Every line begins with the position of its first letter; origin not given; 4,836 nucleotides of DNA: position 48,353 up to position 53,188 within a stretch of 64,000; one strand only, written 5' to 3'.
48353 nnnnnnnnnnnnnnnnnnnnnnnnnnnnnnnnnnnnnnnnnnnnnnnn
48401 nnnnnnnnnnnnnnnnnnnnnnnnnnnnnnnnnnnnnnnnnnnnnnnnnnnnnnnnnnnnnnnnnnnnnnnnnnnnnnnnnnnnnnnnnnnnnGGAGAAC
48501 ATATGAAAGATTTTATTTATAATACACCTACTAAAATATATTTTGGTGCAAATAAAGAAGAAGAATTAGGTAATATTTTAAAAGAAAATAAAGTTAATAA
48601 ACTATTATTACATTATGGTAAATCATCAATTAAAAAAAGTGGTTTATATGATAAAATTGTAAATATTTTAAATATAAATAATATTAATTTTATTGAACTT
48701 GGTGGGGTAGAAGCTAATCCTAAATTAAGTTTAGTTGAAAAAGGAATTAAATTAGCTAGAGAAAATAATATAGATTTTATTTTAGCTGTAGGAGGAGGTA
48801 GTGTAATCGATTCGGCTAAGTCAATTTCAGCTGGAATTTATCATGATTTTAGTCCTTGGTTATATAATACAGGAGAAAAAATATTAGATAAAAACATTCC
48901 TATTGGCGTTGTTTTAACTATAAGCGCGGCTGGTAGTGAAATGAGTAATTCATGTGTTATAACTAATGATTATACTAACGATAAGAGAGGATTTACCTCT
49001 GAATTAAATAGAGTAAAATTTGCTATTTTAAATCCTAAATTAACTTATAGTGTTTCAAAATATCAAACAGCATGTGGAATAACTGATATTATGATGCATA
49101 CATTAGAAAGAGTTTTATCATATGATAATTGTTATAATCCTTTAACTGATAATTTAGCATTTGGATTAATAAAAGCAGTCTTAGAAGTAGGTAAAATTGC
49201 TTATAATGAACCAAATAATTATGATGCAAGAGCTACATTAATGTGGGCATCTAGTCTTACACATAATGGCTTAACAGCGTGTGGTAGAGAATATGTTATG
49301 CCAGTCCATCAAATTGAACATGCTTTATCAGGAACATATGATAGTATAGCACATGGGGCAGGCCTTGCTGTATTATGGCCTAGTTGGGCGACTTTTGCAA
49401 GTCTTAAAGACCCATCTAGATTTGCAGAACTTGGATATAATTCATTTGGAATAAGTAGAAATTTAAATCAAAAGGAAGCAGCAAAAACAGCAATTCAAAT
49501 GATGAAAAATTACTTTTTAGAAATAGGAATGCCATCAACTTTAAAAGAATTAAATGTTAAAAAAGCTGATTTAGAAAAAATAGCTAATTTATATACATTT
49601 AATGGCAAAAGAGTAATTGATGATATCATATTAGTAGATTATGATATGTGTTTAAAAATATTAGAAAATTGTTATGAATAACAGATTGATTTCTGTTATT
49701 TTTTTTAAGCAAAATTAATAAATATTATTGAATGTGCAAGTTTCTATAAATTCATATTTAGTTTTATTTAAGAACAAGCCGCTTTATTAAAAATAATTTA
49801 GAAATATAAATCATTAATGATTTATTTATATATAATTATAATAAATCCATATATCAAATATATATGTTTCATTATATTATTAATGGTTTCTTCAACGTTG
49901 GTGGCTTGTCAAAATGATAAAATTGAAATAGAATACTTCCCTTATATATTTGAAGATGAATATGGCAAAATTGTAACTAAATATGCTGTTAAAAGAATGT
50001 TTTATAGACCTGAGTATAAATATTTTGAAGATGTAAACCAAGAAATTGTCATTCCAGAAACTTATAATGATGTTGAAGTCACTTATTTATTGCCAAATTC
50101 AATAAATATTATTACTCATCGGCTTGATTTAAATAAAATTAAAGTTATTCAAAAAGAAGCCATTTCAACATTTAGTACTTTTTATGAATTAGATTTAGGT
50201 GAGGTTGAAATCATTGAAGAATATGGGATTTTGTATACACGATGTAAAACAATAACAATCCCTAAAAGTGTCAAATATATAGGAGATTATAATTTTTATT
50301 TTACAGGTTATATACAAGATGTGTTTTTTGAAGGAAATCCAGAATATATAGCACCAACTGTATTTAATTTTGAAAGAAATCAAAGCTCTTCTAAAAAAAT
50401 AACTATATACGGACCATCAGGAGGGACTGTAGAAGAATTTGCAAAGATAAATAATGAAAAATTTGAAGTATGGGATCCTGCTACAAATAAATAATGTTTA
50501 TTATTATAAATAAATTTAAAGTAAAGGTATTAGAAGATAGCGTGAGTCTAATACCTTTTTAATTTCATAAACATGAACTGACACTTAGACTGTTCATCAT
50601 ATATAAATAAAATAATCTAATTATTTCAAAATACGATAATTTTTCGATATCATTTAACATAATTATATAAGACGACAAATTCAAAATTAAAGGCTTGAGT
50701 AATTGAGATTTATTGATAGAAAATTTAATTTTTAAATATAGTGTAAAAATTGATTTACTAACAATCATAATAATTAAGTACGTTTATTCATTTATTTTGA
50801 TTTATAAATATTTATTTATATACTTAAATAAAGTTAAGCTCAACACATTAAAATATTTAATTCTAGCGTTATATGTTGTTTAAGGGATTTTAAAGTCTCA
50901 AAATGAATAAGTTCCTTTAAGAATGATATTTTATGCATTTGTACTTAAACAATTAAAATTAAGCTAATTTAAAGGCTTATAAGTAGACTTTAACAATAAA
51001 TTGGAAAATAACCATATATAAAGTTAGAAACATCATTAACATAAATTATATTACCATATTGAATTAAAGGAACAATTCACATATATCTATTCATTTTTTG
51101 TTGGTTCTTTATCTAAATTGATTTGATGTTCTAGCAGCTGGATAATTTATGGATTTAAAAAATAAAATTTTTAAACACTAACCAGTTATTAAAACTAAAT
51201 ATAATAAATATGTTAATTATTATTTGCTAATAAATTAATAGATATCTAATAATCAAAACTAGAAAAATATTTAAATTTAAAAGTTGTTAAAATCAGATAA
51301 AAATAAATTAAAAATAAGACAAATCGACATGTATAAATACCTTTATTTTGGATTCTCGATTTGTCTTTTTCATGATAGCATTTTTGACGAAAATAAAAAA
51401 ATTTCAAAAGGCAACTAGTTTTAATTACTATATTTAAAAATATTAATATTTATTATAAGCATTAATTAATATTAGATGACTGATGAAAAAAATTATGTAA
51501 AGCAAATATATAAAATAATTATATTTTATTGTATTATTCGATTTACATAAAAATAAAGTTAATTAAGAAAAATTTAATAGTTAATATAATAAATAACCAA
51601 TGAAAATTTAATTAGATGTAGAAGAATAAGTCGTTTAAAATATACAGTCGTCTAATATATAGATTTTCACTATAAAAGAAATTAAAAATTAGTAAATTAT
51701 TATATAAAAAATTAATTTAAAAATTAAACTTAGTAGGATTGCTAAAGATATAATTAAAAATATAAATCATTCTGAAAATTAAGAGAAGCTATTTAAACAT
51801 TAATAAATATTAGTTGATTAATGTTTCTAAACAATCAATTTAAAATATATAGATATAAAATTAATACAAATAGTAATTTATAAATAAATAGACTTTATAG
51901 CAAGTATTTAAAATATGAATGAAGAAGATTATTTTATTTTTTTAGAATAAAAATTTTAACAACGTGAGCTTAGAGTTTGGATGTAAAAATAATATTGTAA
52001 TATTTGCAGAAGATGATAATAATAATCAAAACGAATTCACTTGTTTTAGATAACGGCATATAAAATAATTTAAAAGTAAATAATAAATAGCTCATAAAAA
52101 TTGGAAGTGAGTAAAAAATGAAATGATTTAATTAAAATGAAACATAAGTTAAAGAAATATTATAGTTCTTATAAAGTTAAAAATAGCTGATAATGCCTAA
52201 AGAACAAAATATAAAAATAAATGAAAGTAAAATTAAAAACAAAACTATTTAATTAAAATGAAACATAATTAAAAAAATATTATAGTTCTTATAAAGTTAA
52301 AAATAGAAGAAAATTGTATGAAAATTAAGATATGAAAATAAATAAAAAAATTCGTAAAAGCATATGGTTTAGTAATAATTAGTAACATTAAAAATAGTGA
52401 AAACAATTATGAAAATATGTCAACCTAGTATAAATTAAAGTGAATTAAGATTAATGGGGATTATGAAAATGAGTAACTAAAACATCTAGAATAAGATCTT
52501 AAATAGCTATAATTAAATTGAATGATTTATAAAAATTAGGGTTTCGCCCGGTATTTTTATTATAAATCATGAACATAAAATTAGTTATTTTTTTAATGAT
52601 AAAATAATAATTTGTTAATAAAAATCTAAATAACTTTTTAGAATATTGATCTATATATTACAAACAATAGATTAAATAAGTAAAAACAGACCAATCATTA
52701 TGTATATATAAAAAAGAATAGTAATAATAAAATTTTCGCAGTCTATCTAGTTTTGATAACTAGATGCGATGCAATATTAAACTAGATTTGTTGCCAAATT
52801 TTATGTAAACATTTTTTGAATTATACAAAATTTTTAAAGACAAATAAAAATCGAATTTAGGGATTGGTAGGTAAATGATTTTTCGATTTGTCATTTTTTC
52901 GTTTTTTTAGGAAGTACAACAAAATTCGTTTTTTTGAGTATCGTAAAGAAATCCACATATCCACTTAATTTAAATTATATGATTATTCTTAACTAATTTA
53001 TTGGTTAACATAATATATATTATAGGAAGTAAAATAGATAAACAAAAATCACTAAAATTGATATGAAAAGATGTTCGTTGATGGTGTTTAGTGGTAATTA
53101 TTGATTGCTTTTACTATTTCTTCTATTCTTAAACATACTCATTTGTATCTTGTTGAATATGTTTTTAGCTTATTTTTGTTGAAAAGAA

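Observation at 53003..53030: dif site and replication terminus inside the window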

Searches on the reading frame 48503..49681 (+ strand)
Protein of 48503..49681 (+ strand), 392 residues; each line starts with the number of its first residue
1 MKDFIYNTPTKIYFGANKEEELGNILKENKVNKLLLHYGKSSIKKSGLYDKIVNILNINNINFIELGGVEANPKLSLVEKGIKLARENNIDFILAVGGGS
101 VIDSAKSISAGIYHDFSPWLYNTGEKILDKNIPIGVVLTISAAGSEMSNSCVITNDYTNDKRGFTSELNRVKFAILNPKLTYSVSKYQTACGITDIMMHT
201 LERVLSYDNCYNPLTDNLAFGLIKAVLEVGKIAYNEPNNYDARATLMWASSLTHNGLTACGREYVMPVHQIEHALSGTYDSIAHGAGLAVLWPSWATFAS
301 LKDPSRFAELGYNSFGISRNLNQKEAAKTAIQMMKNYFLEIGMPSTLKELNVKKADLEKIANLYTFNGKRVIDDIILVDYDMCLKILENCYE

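Call 8: search_protein_families(library=ncbifam, proteins=[window:48503-49681:+])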
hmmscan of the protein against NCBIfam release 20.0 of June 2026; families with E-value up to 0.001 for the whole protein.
window:48503-49681:+ (392 aa): 15 families
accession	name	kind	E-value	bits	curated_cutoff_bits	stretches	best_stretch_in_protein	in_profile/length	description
NF011717.0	PRK15138.1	equivalog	6.9e-66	222.9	645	1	1-360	1-356/387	alcohol dehydrogenase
NF053866.1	CholDhdGbsBBac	equivalog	2.7e-42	144.8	550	1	6-363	12-364/392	choline dehydrogenase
NF041833.1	Fe_ADH_ErcA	equivalog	5.3e-40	137.7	550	1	12-362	11-354/382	alcohol dehydrogenase-like regulatory protein ErcA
TIGR02638.1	lactal_redase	equivalog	1.2e-38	133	523.15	1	11-362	9-355/379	lactaldehyde reductase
NF058672.1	4HyButDHCUPNE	equivalog_domain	3.1e-36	125.3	500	1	10-362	8-350/378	4-hydroxybutyrate dehydrogenase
NF007911.0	PRK10624.1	equivalog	1e-32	113.6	537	1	11-362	10-354/382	lactaldehyde reductase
NF050025.1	SulfAcetaldRedSarD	equivalog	3.1e-31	108.6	700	1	4-374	3-367/385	sulfoacetaldehyde reductase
NF007363.0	PRK09860.1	equivalog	6e-29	101.3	581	1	14-362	14-355/383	L-threonine dehydrogenase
NF010378.0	PRK13805.1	equivalog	3.4e-28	98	951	1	6-359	459-829/872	bifunctional acetaldehyde-CoA/alcohol dehydrogenase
TIGR04266.1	NDMA_methanol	equivalog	1.1e-21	77.2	625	1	41-361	46-365/420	NDMA-dependent methanol dehydrogenase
TIGR03405.1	Phn_Fe-ADH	equivalog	8.3e-21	74.1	423.7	1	6-304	1-293/355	iron-containing alcohol dehydrogenase PsrA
NF011998.0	PRK15454.1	equivalog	8.4e-19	67.6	556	1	40-356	57-361/395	ethanolamine utilization ethanol dehydrogenase EutG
NF041822.1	daptide_DH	equivalog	2.8e-10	39.6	300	1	88-263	53-238/363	daptide-type RiPP biosynthesis dehydogenase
NF006941.0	PRK09423.1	subfamily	1.7e-08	33.7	336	1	6-110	5-105/367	glycerol dehydrogenase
NF002022.0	PRK00843.1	equivalog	4.1e-07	29.3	413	1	7-110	9-108/350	NAD(P)-dependent glycerol-1-phosphate dehydrogenase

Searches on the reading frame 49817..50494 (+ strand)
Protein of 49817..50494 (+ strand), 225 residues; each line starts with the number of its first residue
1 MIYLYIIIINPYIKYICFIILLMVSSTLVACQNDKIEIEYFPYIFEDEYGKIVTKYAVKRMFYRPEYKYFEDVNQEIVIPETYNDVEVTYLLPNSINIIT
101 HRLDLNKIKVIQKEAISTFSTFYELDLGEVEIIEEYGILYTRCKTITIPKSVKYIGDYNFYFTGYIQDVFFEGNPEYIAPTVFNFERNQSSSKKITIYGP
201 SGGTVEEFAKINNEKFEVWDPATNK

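Call 8: search_protein_families(library=ncbifam, proteins=[window:49817-50494:+])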
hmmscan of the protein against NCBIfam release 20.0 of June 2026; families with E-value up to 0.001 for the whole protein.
window:49817-50494:+ (225 aa): 0 families

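Call 11: search_protein_families(library=pfam, proteins=[window:49817-50494:+], max_evalue=0.01)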
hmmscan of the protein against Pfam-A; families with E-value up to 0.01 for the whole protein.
window:49817-50494:+ (225 aa): 1 family
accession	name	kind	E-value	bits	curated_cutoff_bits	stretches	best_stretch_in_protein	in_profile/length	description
PF13306.12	LRR_5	-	4.4e-06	27.1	27.7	1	106-185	20-100/127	BspA type Leucine rich repeat region (6 copies)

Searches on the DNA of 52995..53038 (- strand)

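Call 48: search_dna_similar(query=window:52995-53038:-, collection=plasmids, mode=distant, max_evalue=10, max_rows=15)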
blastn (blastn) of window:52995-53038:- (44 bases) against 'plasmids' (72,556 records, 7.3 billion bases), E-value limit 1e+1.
Records with a match: 370; places in all: 399; records where one place covers at least 80% of the query: 30.
Best place of each record, by identity: >=99% 155; 95-99% 64; 90-95% 29; 80-90% 115; 60-80% 7.
By first word of the organism name: Escherichia 194; Priestia 66; Bacillus 26; Acinetobacter 17; Staphylococcus 10; Paenibacillus 6; Clostridium 6; Sphingobium 5; Ralstonia 3; Lawsonia 3; and 27 more.
By predicted mobility (MOB-suite, as given by PLSDB): conjugative 175; non-mobilizable 132; mobilizable 63.
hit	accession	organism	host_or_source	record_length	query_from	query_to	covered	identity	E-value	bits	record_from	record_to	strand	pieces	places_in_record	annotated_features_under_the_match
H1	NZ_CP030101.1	Listeria monocytogenes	Environment,water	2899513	7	44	86%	89.5%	3e-5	52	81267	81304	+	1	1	none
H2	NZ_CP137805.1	Priestia megaterium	Bacillus megaterium assembly,Arshan ...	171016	1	41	93%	80.5%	2e-1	39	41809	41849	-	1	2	none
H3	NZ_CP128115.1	Bacillus halotolerans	bacterial isolate,rhizosphere soil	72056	3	42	91%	82.5%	5e-2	42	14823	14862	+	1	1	none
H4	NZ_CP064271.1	Priestia megaterium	cell culture,Zoo anteater area soil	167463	2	41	91%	82.5%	6e-1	38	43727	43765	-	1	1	none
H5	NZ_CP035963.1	Bacillus mycoides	cell culture,soil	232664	7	44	86%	86.8%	1e-3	47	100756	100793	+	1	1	none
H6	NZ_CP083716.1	Bacillus velezensis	cell culture,Meju, fermented soybean ...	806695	4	41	86%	86.8%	1e-3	47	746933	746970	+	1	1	none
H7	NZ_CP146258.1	Priestia megaterium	Nicotiana tabacum L.,Cell ...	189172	2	41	91%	81.0%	8e+0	35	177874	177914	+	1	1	none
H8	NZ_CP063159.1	Bacillus cereus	-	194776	3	42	91%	80.5%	2e+0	36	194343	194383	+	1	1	none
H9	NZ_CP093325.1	Bacillus sp. N5-665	whole organism,peat soil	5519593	9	42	77%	94.3%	3e-5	52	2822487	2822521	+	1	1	none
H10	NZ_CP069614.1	Priestia megaterium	Homo sapiens,Pure culture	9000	2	39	86%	84.2%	1e-2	43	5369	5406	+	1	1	none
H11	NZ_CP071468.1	Priestia megaterium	whole organism,Hypersaline environment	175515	2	39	86%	84.2%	1e-2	43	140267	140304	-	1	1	none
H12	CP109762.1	Priestia megaterium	potato,mixed culture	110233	5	44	91%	80.0%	6e-1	37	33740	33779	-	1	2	none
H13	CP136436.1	Priestia filamentosa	Leaves of Cigar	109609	5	44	91%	80.0%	6e-1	37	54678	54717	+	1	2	none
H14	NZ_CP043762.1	Paenibacillus sp. 37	whole organism,rhizosphere of Abies ...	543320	1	38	86%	82.1%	2e+0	37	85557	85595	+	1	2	none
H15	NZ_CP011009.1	Peribacillus simplex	cell culture,sugar beet rhizosphere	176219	6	42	84%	84.2%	2e-1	39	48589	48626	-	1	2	none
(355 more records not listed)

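Call 49: search_dna_similar(query=window:52995-53038:-, collection=phages, mode=distant, max_evalue=10, max_rows=15)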
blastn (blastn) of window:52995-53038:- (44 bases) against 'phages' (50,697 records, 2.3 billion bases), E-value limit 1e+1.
Records with a match: 187; places in all: 197; records where one place covers at least 80% of the query: 5.
Best place of each record, by identity: >=99% 30; 95-99% 50; 90-95% 44; 80-90% 60; 60-80% 3.
By first word of the organism name: Staphylococcus 33; Bacillus 22; Listeria 19; Sulfolobus 18; bajarodmic 17; Prevotella 15; Dulem 10; Microviridae 6; Pseudoalteromonas 5; Erwinia 5; and 20 more.
By host as written in the record: - 28; Prevotella sp. 15; Sulfolobus islandicus 15; Staphylococcus sp. 14; Peromyscus fraterculus 12; Listeria monocytogenes 8; Bacillus subtilis BEST7003 7; Staphylococcus carnosus TM300 7; and 44 more.
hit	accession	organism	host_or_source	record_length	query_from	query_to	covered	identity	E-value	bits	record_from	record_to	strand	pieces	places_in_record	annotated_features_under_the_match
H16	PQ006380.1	bajarodmic virus 276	Peromyscus fraterculus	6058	1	44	100%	82.6%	2e-2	41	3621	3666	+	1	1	peptidase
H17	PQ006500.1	bajarodmic virus 387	Peromyscus fraterculus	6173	1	44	100%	82.6%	2e-2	41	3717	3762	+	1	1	peptidase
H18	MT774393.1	uncultured phage cr127_1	human feces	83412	1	44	100%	78.4%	9e+0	32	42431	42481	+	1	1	hypothetical protein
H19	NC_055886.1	uncultured phage cr127_1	human feces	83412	1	44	100%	78.4%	9e+0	32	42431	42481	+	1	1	hypothetical protein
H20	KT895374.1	Bacillus phage vB_BpuM-BpSp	Bacillus pumilus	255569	4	44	93%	78.6%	9e+0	32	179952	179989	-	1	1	none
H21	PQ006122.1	bajarodino virus 71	Chaetodipus spinatus feces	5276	1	35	80%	85.7%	2e-2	42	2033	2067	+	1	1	none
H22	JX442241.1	Listeria phage P70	Listeria sp.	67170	4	35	73%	90.6%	1e-3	46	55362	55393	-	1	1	none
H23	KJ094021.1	Listeria phage LP-114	Listeria monocytogenes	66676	4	35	73%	90.6%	1e-3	46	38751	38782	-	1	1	none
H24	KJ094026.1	Listeria phage LP-032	Listeria monocytogenes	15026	4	35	73%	90.6%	1e-3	46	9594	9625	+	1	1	none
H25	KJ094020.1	Listeria phage LP-026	Listeria monocytogenes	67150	4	35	73%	90.6%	1e-3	46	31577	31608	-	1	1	none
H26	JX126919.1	Listeria phage LP-110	-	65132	4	35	73%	90.6%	1e-3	46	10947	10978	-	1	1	none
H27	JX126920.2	Listeria phage LP-037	-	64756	4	35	73%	90.6%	1e-3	46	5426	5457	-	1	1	none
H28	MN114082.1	Listeria phage LP-010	Listeria monocytogenes J1-208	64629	4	35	73%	90.6%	1e-3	46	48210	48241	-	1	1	none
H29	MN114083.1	Listeria phage LP-013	Listeria monocytogenes J1-208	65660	4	35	73%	90.6%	1e-3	46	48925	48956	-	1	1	none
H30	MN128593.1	Listeria phage LP-031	Listeria monocytogenes FSL F6-367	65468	4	35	73%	90.6%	1e-3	46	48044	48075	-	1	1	none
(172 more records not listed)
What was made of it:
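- dif-like sequences do occur on Bacillus and Priestia plasmids and in Listeria phages (calls 48, 49).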
